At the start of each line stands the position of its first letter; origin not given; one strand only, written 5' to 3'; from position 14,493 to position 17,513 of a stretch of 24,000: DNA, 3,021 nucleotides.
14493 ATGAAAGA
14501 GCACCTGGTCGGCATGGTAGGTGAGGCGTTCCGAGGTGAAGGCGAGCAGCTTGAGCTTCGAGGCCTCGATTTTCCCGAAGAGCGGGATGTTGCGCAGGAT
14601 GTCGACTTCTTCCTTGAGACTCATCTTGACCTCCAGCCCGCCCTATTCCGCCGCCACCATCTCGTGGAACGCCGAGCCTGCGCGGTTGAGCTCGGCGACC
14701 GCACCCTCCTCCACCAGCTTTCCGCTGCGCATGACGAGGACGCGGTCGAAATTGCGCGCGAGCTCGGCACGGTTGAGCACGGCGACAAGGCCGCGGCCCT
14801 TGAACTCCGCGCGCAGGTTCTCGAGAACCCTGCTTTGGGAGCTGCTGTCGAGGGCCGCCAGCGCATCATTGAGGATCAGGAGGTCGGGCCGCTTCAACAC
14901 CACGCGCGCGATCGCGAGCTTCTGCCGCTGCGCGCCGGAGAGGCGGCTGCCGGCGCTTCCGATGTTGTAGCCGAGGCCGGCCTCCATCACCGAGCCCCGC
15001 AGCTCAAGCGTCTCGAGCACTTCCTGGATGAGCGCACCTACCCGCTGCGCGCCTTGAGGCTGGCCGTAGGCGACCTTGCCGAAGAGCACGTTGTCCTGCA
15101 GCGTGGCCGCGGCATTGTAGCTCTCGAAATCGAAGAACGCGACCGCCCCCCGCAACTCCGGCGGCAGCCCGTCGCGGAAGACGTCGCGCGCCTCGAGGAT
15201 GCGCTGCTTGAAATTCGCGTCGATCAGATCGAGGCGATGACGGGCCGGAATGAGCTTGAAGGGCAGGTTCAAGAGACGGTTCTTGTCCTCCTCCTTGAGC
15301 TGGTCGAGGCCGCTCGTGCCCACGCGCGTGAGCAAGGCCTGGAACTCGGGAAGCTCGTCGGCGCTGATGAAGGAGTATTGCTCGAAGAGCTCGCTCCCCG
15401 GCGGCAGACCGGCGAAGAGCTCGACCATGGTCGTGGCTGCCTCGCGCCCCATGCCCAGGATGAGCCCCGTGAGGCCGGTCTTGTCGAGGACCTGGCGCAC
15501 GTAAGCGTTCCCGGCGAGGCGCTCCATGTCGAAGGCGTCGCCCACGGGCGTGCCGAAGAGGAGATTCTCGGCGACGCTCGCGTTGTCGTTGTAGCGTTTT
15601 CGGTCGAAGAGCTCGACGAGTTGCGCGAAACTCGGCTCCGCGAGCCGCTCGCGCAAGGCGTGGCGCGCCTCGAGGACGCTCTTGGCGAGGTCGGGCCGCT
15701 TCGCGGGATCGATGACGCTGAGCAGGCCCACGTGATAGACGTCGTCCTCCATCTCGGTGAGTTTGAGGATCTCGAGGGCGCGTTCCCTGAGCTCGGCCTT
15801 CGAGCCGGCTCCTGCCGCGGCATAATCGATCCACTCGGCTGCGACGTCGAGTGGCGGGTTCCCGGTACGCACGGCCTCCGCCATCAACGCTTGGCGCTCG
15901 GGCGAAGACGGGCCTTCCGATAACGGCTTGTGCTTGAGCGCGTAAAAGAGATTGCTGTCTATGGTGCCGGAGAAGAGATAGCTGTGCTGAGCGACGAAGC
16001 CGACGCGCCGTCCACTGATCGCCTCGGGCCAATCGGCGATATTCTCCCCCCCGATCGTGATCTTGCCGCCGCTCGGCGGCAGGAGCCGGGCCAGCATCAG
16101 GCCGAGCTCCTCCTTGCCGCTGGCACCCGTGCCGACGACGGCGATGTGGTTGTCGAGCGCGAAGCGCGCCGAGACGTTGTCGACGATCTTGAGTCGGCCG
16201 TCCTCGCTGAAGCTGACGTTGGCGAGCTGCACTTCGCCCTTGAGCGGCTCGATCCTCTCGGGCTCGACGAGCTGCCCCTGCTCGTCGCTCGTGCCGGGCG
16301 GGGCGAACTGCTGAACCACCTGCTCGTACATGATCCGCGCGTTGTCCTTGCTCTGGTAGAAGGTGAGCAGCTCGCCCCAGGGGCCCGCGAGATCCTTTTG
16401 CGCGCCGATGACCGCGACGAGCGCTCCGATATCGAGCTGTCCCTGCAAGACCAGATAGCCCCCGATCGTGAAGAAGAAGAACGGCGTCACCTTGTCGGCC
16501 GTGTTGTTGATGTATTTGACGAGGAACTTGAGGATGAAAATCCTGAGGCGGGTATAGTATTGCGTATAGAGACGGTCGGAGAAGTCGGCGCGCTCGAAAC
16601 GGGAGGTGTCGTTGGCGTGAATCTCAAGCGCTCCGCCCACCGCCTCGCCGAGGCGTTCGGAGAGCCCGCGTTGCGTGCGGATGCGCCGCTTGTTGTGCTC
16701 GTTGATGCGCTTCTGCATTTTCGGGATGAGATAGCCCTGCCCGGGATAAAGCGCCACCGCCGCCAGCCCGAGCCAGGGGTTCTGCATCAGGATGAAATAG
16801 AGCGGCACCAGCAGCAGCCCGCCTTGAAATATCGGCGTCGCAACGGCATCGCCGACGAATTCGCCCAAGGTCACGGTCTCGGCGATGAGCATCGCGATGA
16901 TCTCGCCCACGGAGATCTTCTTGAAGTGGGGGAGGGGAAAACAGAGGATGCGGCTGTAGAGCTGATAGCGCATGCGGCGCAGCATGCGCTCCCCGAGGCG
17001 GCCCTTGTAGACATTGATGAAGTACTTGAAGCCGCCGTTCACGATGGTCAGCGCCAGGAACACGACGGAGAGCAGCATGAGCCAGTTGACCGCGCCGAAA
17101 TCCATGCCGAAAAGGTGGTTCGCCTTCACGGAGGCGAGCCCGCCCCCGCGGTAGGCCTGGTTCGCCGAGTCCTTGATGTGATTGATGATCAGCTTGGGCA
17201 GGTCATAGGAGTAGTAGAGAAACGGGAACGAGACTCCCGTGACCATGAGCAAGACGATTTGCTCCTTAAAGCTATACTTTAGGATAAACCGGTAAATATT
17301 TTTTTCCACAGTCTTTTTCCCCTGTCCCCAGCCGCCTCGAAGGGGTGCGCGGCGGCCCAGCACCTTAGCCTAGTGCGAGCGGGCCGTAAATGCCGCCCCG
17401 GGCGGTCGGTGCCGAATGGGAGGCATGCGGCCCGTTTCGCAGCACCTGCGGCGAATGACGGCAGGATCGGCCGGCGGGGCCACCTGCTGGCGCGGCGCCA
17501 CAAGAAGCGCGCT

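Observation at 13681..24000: Uncharacterised divergent ~10-gene glycoconjugate synthesis/export locus with chained start-stop overlaps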

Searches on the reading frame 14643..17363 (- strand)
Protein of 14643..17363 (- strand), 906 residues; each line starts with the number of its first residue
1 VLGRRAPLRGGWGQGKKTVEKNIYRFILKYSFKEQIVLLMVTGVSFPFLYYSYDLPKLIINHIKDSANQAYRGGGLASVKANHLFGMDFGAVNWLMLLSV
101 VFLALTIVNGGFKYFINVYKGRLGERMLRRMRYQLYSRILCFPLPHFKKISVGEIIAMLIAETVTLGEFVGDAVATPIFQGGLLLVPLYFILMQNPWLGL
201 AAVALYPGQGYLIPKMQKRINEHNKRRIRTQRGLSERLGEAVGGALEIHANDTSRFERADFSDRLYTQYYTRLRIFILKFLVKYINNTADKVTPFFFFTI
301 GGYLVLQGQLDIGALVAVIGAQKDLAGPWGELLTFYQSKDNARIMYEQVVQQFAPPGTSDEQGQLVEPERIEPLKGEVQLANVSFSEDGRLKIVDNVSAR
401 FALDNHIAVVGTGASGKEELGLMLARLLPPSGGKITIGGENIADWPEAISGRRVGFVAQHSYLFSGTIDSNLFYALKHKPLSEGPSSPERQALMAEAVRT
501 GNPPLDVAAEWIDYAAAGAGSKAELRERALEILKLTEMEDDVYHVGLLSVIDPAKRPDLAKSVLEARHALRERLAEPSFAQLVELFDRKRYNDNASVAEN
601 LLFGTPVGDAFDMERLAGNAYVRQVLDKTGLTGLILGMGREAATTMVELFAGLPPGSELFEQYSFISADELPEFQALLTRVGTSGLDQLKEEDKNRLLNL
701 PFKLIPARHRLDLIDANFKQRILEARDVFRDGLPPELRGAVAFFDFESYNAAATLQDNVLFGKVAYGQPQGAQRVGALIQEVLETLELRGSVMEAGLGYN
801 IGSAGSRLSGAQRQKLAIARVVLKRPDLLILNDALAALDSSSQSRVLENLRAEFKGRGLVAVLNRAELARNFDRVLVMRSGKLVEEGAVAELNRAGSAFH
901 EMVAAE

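Call 4: search_protein_families(library=pfam, proteins=[window:14643-17363:-], max_evalue=0.01)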
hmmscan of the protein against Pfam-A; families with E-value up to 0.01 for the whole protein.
window:14643-17363:- (906 aa): 2 families
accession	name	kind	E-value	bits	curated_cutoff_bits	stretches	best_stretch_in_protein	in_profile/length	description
PF00664.28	ABC_membrane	-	2e-16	60.9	28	1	90-319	33-264/274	ABC transporter transmembrane region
PF00005.33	ABC_tran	-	1.6e-14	55.1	25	2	395-507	2-80/137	ABC transporter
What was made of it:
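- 14643..17309 (-): 888-aa ABC-exporter-fold half-transporter with a non-canonical nucleotide-binding domain and a ~300-aa helical insertion (about residues 460-780). Pfam ABC_membrane plus split ABC_tran (call 4).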

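Call 5: search_protein_families(library=ncbifam, proteins=[window:14643-17363:-], max_evalue=0.01)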
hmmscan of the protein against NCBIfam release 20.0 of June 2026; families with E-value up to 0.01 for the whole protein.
window:14643-17363:- (906 aa): 167 families (the best 25 are shown)
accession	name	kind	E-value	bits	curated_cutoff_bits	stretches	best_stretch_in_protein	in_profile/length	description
TIGR02203.1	MsbA_lipidA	equivalog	1e-55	189.4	602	2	89-477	48-432/572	lipid A export permease/ATP-binding protein MsbA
NF045513.1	HepA_fam_ABC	equivalog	2e-49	168.6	725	2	82-478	81-474/610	heterocyst formation ABC transporter subunit HepA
TIGR01846.1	type_I_sec_HlyB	subfamily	5.2e-48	163.9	725.55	2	93-473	176-552/694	type I secretion system permease/ATPase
TIGR03796.1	NHLM_micro_ABC1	equivalog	2.4e-47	161.6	853.3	2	92-472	190-573/710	NHLP family bacteriocin export ABC transporter peptidase/permease/ATPase subunit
NF010178.0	PRK13657.1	equivalog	9.1e-45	153.2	733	2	101-472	61-429/588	glucan ABC transporter ATP-binding protein/ permease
TIGR00958.1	3a01208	subfamily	1.4e-44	152.5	874.6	2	94-480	206-583/711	antigen peptide transporter 2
TIGR03375.1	type_I_sec_LssB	subfamily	2.2e-43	148.5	693.1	2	133-475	226-564/696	type I secretion system permease/ATPase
TIGR02204.1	MsbA_rel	hypoth_equivalog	1.2e-38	133.2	780.4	2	732-903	407-572/576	ABC transporter, permease/ATP-binding protein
TIGR03797.1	NHLM_micro_ABC2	equivalog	8.6e-37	127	709.4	2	95-473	175-548/686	NHLP bacteriocin export ABC transporter permease/ATPase subunit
TIGR01193.1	bacteriocin_ABC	subfamily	1.1e-36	126.7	523.85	2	93-477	193-573/708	peptide cleavage/export ABC transporter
TIGR02857.1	CydD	equivalog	4.5e-36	124.9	435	2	329-477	277-421/529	thiol reductant ABC exporter subunit CydD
NF008364.0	PRK11160.1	equivalog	2.5e-35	122.1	630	2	737-902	412-571/575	heme ABC transporter ATP-binding protein/permease CydC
TIGR01842.1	type_I_sec_PrtD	subfamily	4.6e-34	117.9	510.15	2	92-472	42-412/544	type I secretion system permease/ATPase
NF008381.0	PRK11176.1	equivalog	1.9e-33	115.7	867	2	792-899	465-572/582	lipid A ABC transporter ATP-binding protein/permease MsbA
TIGR02868.1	CydC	equivalog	1.4e-32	113.1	329.05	2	126-475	83-432/530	thiol reductant ABC exporter subunit CydC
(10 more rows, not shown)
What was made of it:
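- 14643..17309 (-): All NCBIfam hits (MsbA, HepA, NdvA and others) are far below their cut-offs (call 5).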

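Call 52: search_solved_structures(query=window:14643-17312:-, max_evalue=1e-10, show_alignments=1)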
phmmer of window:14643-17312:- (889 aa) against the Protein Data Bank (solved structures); distinct sequences matched with E-value up to 1e-10: 280 (the best 60 are shown).
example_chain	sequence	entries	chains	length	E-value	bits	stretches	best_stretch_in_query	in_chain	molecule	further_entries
8woi_A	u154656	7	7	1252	5.3e-46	160.6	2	778-885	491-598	ABC transporter B family member 19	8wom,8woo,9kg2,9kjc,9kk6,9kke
8wp0_A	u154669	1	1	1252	1.7e-45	158.9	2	778-885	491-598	ABC transporter B family member 19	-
7niu_A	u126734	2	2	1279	2.4e-42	148.5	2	783-886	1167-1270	Isoform 2 of Phosphatidylcholine translocator ABCB4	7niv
6s7p_A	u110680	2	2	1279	7.8e-42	146.8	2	783-886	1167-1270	Phosphatidylcholine translocator ABCB4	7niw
6qex_A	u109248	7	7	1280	9.1e-42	146.6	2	783-886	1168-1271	Multidrug resistance protein 1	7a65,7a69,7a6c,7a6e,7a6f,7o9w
8sa0_A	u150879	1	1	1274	9.5e-42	146.5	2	783-886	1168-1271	ATP-dependent translocase ABCB1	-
8gmg_A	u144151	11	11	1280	9.6e-42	146.5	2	783-886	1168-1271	ATP-dependent translocase ABCB1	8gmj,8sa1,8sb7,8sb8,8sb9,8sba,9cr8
8y6h_A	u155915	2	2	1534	2.9e-41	144.9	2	783-886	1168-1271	ATP-dependent translocase ABCB1,mNeonGreen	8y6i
6c0v_A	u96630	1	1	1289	3.3e-41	144.7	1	783-886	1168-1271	Multidrug resistance protein 1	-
8zpx_B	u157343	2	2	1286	3.8e-41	144.6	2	779-879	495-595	ABC transporter B family member 1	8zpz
9juj_A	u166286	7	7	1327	4.5e-41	144.3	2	779-879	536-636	ABC transporter B family member 1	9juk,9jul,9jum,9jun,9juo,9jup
9nfi_A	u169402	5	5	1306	1.1e-40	142.9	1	779-875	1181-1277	Permeability Glycoprotein (P-gp)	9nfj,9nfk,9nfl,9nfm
8zq4_B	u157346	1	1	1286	1.2e-40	142.8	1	779-879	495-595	ABC transporter B family member 1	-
9oe1_A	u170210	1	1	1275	5.8e-40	140.6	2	784-887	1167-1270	ATP-binding cassette, sub-family B (MDR/TAP), member 4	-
9ody_A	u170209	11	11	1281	6e-40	140.6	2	784-887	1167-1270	ATP-binding cassette, sub-family B (MDR/TAP), member 4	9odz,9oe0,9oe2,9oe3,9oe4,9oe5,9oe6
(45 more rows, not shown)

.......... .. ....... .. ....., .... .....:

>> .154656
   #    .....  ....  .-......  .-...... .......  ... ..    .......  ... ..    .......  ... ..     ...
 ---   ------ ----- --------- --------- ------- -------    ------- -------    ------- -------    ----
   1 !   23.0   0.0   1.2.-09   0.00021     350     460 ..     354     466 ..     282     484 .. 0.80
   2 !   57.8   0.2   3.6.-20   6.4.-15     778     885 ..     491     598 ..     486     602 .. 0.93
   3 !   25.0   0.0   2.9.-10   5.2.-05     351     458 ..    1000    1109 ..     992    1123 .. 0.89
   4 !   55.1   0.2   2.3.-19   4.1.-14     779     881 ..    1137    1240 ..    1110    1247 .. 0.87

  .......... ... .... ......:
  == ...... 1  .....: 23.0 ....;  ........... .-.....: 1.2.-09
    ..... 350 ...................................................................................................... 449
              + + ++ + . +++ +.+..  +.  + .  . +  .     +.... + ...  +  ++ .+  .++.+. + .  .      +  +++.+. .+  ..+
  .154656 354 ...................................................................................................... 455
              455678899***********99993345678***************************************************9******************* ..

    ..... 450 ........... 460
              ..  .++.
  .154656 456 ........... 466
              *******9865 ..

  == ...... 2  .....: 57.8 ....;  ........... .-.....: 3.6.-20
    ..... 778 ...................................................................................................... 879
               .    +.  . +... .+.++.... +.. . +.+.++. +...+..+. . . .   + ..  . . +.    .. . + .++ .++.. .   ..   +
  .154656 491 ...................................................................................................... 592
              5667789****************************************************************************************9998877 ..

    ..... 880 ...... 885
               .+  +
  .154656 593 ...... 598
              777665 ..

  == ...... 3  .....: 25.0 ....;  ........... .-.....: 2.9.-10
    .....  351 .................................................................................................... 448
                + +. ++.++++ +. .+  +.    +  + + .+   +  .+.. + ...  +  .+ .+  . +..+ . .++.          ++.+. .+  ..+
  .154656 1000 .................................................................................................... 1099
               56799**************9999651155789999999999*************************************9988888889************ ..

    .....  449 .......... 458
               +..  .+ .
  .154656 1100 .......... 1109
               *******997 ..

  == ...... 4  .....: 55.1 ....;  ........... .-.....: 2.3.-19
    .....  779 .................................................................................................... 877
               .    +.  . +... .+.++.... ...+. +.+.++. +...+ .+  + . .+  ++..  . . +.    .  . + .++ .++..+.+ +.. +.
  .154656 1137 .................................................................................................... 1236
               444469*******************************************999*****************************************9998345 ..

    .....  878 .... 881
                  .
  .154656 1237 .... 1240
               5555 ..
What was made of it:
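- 14643..17309 (-): HMMER register against ABCB19 (call 52).
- On Canonical ABC exporter (type IV fold, ATP-hydrolysing): Window: GASGKEE, LILNDA and N at the H-loop, with the register confirmed against ABCB19 (call 52).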

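Call 58: find_homologous_proteins(query=window:14643-17312:-, max_evalue=1e-20)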
Query window:14643-17312:- (889 aa): 3606 proteins with E <= 1e-20 among 8000 candidates; the best 120 are listed.
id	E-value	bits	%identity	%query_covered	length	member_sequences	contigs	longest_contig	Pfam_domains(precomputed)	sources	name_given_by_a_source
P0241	0.0e+0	1966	100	100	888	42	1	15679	PF00005.34,PF00664.29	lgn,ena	-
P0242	0.0e+0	1676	84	100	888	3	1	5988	PF00005.34,PF00664.29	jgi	jgi:putative ABC transport system ATP-binding protein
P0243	0.0e+0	1655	83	100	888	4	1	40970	PF00005.34,PF00664.29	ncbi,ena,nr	ncbi:MAG TPA: ABC transporter ATP-binding protein/permease [Alphaproteobacteria bacterium]|nr:ABC tr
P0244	0.0e+0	1640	83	100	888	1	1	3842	PF00005.34,PF00664.29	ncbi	ncbi:MAG: ABC transporter transmembrane domain-containing protein [Alphaproteobacteria bacterium]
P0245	0.0e+0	1627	82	100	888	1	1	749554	PF00005.34,PF00664.29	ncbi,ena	-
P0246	0.0e+0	1618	81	100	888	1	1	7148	PF00005.34,PF00664.29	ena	-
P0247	0.0e+0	1617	80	100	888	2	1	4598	PF00005.34,PF00664.29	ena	-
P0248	0.0e+0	1364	68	100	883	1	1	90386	PF00005.34,PF00664.29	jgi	jgi:putative ABC transport system ATP-binding protein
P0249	0.0e+0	1344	68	100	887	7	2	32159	PF00005.34,PF00664.29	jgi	-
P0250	0.0e+0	1339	69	98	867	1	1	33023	PF00005.34,PF00664.29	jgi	jgi:ABC-type multidrug transport system fused ATPase/permease subunit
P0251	0.0e+0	1335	68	100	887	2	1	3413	PF00005.34,PF00664.29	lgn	-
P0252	0.0e+0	1328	68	100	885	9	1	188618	PF00005.34,PF00664.29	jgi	jgi:putative ABC transport system ATP-binding protein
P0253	0.0e+0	1306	66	100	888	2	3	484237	PF00005.34,PF00664.29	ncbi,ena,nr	ncbi:MAG TPA: ABC transporter ATP-binding protein [Alphaproteobacteria bacterium]|nr:ABC transporter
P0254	0.0e+0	1276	65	100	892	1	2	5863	PF00005.34,PF00664.29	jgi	jgi:putative ABC transport system ATP-binding protein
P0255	0.0e+0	1240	63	100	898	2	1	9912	PF00005.34,PF00664.29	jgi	jgi:ABC-type multidrug transport system fused ATPase/permease subunit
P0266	0.0e+0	1049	55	100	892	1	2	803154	PF00005.34,PF00664.29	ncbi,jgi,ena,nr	ncbi:MAG: ABC transporter ATP-binding protein [Rhodospirillaceae bacterium]|jgi:putative ABC transpo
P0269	0.0e+0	1047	53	100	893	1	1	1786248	PF00005.34,PF00664.29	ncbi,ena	-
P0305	2.9e-296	1003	52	100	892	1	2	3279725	PF00005.34,PF00664.29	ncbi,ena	-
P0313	3.1e-295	1000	52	100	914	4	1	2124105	PF00005.34,PF00664.29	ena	-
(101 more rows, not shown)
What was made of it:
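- Checked: It is preceded by GGGGA, and an identical 888-aa protein was called from that start (P0241, call 58).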

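Call 73: find_encoding_contigs(protein=P0305, flank=10000, max_places=1)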
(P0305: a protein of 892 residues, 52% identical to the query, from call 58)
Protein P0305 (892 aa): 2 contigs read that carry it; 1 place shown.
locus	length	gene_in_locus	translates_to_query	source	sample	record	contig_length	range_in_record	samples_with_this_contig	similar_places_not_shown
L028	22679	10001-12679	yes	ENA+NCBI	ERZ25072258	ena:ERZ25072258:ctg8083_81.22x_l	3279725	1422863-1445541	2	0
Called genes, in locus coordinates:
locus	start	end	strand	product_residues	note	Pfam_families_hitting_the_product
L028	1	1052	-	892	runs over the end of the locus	PF00521:DNA_topoisoIV, PF03989:DNA_gyraseA_C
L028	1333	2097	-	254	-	PF01177:Asp_Glu_race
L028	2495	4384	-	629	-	PF00005:ABC_tran, PF00006:ATP-synt_ab (faint), PF00931:NB-ARC (faint), PF02463:SMC_N (faint), PF13304:AAA_21 (weak), PF08352:oligo_HPY (weak), PF00005:ABC_tran, PF08352:oligo_HPY (weak), +3 more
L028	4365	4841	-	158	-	-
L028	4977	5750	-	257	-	-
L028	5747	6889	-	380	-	PF04101:Glyco_tran_28_C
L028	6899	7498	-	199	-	PF00300:His_Phos_1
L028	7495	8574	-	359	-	PF13692:Glyco_trans_1_4, PF00534:Glycos_transf_1, PF20706:GT4-conflict (weak), PF13524:Glyco_trans_1_2 (weak)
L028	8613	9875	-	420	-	PF13439:Glyco_transf_4 (weak), PF00534:Glycos_transf_1, PF13692:Glyco_trans_1_4, PF13524:Glyco_trans_1_2 (faint)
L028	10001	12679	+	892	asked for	PF00664:ABC_membrane, PF00005:ABC_tran (weak)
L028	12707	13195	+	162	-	PF00027:cNMP_binding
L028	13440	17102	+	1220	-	PF08471:Ribonuc_red_2_N, PF02867:Ribonuc_red_lgC, PF20772:TACO1_YebC_N (weak), PF02867:Ribonuc_red_lgC, PF12637:TSCPD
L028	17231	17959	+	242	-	PF00702:Hydrolase, PF13419:HAD_2 (weak)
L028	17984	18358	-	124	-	PF12893:Lumazine_bd_2, PF13474:SnoaL_3 (weak)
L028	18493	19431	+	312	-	PF00294:PfkB, PF25270:Khk (weak)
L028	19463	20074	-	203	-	PF01327:Pep_deformylase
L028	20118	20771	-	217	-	PF00578:AhpC-TSA, PF08534:Redoxin, PF13911:AhpC-TSA_2 (faint)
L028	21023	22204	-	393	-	PF01297:ZnuA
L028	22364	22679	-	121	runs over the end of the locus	-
